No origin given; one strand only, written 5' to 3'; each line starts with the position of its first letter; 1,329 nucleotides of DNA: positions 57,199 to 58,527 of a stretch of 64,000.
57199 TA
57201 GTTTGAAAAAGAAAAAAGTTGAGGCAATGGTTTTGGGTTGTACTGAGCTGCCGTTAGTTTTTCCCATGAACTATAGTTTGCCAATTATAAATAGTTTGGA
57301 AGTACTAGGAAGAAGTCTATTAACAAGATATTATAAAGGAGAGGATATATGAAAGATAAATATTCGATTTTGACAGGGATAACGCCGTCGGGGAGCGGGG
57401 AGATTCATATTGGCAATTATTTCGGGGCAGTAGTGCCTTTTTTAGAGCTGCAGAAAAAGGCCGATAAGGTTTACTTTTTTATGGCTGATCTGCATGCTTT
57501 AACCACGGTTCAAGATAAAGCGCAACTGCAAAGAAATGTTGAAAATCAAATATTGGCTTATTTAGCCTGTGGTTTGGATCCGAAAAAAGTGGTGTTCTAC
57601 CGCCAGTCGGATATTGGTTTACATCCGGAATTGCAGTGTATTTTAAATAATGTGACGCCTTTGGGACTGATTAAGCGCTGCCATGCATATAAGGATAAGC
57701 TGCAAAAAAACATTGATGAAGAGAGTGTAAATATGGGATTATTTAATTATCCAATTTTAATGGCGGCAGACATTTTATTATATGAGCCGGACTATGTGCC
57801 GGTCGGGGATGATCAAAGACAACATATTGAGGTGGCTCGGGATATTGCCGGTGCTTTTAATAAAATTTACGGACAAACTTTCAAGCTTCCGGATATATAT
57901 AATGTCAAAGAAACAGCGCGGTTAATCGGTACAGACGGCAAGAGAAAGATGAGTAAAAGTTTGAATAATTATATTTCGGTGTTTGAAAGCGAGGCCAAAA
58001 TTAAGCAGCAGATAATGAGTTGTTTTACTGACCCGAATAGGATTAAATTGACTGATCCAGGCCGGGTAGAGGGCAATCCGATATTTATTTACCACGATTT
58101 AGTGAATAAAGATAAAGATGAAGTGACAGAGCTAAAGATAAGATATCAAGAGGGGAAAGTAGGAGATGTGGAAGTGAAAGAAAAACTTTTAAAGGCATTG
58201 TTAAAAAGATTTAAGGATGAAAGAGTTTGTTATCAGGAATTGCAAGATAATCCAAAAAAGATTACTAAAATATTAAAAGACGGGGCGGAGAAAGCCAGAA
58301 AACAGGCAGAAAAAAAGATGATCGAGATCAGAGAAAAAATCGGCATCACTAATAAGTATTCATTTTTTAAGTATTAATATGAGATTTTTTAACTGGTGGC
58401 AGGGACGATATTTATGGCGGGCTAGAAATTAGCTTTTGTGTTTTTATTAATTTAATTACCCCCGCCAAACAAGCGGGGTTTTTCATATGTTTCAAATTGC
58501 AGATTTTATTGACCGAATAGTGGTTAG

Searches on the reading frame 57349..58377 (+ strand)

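Call 46: search_protein_families(library=pfam, proteins=[window:57349-58377:+], max_evalue=0.001)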
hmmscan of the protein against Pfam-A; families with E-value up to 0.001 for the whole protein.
window:57349-58377:+ (342 aa): 1 family
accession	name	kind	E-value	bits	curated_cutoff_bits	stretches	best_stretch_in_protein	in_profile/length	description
PF00579.31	tRNA-synt_1b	-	2.4e-64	217.9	21.1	1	3-289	4-292/292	tRNA synthetases class I (W and Y)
